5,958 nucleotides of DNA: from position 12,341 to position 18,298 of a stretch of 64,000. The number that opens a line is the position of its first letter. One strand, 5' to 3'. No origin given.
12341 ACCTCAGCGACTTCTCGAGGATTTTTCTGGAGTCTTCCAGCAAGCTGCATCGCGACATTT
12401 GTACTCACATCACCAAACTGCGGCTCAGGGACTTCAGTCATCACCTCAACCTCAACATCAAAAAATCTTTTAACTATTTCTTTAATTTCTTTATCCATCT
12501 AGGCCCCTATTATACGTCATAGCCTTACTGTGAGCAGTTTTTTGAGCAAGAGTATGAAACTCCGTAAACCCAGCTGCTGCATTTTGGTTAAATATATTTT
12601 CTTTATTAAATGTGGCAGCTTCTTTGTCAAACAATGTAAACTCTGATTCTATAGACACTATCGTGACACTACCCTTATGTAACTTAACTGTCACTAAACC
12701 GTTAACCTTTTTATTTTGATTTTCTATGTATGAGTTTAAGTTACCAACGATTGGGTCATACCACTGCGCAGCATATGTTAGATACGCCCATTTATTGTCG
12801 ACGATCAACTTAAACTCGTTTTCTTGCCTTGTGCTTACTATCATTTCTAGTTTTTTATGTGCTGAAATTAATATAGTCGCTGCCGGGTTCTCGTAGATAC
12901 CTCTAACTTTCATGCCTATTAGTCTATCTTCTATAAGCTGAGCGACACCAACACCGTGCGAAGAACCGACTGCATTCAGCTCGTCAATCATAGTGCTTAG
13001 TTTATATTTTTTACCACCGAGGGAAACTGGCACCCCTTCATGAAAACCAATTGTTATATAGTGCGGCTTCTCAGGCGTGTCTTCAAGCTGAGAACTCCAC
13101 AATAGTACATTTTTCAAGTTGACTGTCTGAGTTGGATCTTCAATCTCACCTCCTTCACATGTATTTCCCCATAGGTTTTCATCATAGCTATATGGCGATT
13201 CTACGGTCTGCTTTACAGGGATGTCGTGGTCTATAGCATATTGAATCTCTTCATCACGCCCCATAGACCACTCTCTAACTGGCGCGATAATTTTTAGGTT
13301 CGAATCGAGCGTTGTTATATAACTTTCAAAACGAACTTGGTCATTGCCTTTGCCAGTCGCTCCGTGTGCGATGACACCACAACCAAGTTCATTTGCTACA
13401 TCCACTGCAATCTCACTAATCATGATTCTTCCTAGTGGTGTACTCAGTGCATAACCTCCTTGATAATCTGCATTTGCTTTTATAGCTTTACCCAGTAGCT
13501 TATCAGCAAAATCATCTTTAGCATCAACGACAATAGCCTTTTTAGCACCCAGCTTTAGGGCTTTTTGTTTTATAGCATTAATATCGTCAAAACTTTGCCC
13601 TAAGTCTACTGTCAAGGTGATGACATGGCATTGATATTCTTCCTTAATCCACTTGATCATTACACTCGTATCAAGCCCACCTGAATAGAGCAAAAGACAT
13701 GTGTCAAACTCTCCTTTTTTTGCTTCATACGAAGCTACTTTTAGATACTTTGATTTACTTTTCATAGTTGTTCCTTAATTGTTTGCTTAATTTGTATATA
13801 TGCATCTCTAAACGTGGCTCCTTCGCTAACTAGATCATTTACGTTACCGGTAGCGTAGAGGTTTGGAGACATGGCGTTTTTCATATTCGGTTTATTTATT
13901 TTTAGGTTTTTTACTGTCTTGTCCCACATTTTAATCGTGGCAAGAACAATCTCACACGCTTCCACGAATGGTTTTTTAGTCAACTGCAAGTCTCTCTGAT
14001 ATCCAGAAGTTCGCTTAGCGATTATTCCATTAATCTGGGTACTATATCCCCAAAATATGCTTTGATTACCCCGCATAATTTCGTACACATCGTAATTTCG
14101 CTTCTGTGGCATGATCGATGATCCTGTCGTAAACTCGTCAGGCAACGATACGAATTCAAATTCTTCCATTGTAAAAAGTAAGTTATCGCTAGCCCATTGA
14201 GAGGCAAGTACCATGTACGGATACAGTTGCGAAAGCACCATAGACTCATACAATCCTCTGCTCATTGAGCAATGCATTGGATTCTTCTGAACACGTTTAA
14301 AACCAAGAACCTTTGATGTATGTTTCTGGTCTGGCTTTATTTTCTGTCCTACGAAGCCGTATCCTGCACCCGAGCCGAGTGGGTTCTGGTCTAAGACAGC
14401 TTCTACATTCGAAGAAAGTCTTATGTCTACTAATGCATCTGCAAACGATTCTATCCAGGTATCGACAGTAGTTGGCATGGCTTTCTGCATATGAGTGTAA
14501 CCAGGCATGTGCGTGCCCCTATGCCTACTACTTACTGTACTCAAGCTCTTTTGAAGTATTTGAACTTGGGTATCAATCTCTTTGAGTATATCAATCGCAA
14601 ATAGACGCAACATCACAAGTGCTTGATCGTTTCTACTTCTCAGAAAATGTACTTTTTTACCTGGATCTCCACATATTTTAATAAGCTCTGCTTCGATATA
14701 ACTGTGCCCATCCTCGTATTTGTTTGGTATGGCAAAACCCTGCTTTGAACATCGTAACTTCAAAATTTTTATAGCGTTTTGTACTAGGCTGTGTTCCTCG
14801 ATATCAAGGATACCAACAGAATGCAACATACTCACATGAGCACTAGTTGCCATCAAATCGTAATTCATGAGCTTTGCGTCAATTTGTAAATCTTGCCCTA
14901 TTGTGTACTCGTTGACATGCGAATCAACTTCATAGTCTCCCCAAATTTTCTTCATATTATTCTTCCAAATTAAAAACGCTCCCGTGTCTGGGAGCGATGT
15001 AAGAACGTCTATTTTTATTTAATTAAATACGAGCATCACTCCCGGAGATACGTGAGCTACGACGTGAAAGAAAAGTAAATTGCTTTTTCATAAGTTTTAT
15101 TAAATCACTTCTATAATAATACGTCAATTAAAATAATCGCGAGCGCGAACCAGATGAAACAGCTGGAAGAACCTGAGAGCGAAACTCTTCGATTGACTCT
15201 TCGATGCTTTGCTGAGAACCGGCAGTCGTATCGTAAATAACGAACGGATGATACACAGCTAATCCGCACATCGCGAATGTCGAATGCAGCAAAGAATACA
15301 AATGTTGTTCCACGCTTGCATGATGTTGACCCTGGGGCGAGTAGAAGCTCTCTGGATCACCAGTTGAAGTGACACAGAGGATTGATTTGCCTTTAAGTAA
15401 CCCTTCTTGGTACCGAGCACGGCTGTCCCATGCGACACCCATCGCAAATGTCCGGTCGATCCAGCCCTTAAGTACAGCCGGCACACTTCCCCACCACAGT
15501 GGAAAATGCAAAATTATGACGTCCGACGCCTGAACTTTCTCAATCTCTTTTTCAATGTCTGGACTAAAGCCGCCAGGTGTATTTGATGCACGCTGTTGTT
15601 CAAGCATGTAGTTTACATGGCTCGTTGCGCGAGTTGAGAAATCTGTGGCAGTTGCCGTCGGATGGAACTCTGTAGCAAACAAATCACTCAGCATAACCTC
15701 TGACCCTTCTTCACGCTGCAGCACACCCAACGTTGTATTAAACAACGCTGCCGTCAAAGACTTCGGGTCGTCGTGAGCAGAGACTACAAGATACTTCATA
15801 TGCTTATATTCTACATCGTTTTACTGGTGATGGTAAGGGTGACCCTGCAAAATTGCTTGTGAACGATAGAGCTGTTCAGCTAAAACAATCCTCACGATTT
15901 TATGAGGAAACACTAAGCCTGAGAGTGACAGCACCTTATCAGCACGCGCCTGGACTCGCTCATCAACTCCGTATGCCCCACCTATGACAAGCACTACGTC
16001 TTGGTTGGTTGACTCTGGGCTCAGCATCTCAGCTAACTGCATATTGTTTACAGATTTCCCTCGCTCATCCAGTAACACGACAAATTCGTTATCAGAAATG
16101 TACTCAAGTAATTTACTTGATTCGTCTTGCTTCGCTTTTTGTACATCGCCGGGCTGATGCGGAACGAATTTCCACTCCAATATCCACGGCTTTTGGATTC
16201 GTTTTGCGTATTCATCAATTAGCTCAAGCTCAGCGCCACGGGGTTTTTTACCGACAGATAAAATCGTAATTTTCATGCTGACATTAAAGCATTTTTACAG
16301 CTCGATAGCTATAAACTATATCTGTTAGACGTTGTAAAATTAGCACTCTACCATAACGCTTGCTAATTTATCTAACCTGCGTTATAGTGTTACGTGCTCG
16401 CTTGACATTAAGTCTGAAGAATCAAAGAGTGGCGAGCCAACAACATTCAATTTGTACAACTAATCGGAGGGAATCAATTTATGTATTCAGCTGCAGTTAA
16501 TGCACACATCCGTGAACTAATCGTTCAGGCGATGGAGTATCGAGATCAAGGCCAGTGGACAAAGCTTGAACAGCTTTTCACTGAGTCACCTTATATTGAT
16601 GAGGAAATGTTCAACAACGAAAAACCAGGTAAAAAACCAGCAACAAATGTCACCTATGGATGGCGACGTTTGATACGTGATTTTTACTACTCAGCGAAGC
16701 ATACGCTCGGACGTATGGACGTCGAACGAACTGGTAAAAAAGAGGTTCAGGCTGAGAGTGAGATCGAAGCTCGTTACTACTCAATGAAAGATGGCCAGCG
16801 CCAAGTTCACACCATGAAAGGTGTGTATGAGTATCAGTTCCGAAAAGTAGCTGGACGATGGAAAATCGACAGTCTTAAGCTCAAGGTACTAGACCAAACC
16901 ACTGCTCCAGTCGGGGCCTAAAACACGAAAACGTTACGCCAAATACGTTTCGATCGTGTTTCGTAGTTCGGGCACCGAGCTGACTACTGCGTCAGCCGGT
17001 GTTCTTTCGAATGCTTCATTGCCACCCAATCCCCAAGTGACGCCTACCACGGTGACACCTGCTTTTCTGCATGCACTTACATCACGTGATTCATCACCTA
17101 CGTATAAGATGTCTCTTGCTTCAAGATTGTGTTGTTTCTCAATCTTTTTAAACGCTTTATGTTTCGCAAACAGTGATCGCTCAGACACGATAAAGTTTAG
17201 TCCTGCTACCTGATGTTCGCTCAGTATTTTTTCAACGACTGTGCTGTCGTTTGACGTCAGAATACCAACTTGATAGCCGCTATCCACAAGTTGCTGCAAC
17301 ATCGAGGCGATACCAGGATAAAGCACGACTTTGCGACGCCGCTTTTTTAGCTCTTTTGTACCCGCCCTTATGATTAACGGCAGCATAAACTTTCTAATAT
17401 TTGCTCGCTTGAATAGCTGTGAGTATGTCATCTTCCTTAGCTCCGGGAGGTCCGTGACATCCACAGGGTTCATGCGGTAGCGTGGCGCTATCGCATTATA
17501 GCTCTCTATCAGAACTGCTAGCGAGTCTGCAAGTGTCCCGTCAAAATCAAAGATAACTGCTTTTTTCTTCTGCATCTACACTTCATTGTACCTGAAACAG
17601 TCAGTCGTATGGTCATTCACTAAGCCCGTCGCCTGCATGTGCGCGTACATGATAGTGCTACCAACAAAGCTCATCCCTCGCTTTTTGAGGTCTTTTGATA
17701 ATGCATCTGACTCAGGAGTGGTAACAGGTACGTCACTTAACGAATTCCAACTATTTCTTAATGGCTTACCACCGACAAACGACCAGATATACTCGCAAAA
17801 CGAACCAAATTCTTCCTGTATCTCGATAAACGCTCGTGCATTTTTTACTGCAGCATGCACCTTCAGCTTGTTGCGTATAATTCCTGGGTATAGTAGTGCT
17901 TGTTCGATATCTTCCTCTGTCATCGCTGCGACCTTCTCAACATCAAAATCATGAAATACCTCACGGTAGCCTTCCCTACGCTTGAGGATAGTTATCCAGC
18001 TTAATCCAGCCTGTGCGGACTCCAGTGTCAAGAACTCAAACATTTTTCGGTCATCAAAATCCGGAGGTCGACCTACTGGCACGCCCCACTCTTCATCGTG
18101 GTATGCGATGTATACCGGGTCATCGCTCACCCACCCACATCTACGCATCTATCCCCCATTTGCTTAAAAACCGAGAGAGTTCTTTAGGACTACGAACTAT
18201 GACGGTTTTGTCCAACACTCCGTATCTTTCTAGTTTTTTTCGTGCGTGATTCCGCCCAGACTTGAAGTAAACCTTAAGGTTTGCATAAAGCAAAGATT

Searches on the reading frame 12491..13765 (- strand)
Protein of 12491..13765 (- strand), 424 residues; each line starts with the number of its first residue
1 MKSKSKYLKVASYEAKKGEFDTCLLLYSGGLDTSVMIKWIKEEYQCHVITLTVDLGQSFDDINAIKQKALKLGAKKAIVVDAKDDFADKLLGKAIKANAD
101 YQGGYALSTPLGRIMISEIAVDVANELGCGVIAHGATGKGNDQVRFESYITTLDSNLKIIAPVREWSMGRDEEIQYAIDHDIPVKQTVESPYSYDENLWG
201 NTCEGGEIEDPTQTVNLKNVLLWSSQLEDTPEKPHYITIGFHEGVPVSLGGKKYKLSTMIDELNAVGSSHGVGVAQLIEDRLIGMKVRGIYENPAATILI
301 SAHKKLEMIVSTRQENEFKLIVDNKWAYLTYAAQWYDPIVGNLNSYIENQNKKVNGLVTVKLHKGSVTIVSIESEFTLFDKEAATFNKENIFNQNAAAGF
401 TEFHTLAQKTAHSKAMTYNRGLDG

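Call 53: search_protein_families(library=pfam, proteins=[window:12491-13765:-], max_evalue=0.0001)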
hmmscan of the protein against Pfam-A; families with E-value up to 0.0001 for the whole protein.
window:12491-13765:- (424 aa): 2 families
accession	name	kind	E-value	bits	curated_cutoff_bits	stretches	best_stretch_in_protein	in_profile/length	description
PF20979.2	Arginosuc_syn_C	-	8.8e-67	225.3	27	1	192-410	1-218/219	Arginosuccinate synthase C-terminal domain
PF00764.25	Arginosuc_synth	-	8.2e-60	202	27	1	24-183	3-162/162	Arginosuccinate synthase N-terminal HUP domain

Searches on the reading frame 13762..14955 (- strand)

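Call 53: search_protein_families(library=pfam, proteins=[window:13762-14955:-], max_evalue=0.0001)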
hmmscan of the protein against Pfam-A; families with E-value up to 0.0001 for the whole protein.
window:13762-14955:- (397 aa): 1 family
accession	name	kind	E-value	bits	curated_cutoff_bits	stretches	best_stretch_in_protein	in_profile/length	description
PF00206.25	Lyase_1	-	3.2e-29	102.8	27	1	36-296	31-305/312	Lyase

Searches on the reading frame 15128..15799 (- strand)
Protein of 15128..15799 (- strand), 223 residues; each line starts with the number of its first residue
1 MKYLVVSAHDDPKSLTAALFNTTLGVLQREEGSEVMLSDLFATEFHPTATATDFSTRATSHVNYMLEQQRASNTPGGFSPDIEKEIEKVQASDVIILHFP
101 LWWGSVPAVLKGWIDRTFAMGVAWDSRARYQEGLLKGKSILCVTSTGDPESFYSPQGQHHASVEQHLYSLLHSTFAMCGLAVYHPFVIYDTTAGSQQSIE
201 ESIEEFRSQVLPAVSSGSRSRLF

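Call 84: search_protein_families(library=pfam, proteins=[window:15128-15799:-], max_evalue=0.001)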
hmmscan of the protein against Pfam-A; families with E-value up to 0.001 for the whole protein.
window:15128-15799:- (223 aa): 3 families
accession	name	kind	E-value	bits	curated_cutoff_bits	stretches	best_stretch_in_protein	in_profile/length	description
PF02525.22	Flavodoxin_2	-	1.4e-44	152.6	27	1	1-209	1-197/198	Flavodoxin-like fold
PF03358.20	FMN_red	-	1.1e-11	45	24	1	1-148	1-117/152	NADPH-dependent FMN reductase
PF12682.12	Flavodoxin_4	-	0.00096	19.1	24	0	79-115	61-97/155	Flavodoxin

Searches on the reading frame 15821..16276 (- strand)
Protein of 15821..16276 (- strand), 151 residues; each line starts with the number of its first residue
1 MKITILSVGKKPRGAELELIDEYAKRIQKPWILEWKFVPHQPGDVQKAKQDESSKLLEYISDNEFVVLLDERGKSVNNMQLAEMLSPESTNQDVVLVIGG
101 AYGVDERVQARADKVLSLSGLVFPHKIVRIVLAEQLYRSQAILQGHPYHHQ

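Call 84: search_protein_families(library=pfam, proteins=[window:15821-16276:-], max_evalue=0.001)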
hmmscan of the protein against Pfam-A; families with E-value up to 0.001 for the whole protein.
window:15821-16276:- (151 aa): 1 family
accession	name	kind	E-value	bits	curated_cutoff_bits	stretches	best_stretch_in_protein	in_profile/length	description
PF02590.22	SPOUT_MTase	-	4.6e-44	150.6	27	1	1-149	1-154/154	Predicted SPOUT methyltransferase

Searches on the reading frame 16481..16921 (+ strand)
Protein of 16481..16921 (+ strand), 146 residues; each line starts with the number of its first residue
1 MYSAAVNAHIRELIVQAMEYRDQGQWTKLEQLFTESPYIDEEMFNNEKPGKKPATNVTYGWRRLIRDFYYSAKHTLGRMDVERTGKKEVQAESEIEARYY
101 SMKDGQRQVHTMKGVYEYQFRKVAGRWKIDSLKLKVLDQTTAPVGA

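Call 84: search_protein_families(library=pfam, proteins=[window:16481-16921:+], max_evalue=0.001)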
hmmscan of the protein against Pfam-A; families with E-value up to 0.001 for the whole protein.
window:16481-16921:+ (146 aa): 2 families
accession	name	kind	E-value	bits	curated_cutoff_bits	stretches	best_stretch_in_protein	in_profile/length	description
PF13577.12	SnoaL_4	-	1.4e-12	48.1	24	1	8-132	7-125/126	SnoaL-like domain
PF02982.20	Scytalone_dh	-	0.00093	19.5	27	0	19-136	19-142/160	Scytalone dehydratase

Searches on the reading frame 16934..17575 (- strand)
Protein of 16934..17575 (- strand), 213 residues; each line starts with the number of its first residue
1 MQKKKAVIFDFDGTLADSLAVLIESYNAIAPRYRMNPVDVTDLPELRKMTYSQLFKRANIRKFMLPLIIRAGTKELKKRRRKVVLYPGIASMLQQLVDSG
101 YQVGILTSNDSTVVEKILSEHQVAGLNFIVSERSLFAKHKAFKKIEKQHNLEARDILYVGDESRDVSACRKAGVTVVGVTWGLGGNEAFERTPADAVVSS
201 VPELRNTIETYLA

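Call 85: search_protein_families(library=pfam, proteins=[window:16934-17575:-], max_evalue=0.001)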
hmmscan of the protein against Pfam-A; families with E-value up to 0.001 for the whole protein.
window:16934-17575:- (213 aa): 7 families
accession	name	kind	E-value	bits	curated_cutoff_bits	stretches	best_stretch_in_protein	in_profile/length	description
PF13419.12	HAD_2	-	1.2e-33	117.2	23.8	1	7-179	1-178/178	Haloacid dehalogenase-like hydrolase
PF00702.32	Hydrolase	-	2.6e-17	64.3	26.4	1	5-173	2-191/191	haloacid dehalogenase-like hydrolase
PF12710.13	HAD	-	1.3e-09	39.2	27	1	7-168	1-187/189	haloacid dehalogenase-like hydrolase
PF13344.12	Hydrolase_6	-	7.2e-06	26.4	27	1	84-174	14-100/101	Haloacid dehalogenase-like hydrolase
PF13242.12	Hydrolase_like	-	7.5e-06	26.2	22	1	141-204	9-75/75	HAD-hyrolase-like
PF12689.13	Acid_PPase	-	3.3e-05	24.3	27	0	137-185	108-156/169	Acid Phosphatase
PF06888.18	Put_Phosphatase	-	3.6e-05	23.7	27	0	7-125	3-114/234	Putative Phosphatase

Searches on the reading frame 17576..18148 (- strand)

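Call 85: search_protein_families(library=pfam, proteins=[window:17576-18148:-], max_evalue=0.001)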
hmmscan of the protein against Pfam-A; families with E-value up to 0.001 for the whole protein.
window:17576-18148:- (190 aa): 1 family
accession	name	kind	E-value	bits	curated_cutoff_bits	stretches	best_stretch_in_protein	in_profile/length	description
PF03352.18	Adenine_glyco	-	5.2e-80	267.9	25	1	6-186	1-176/177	Methyladenine glycosylase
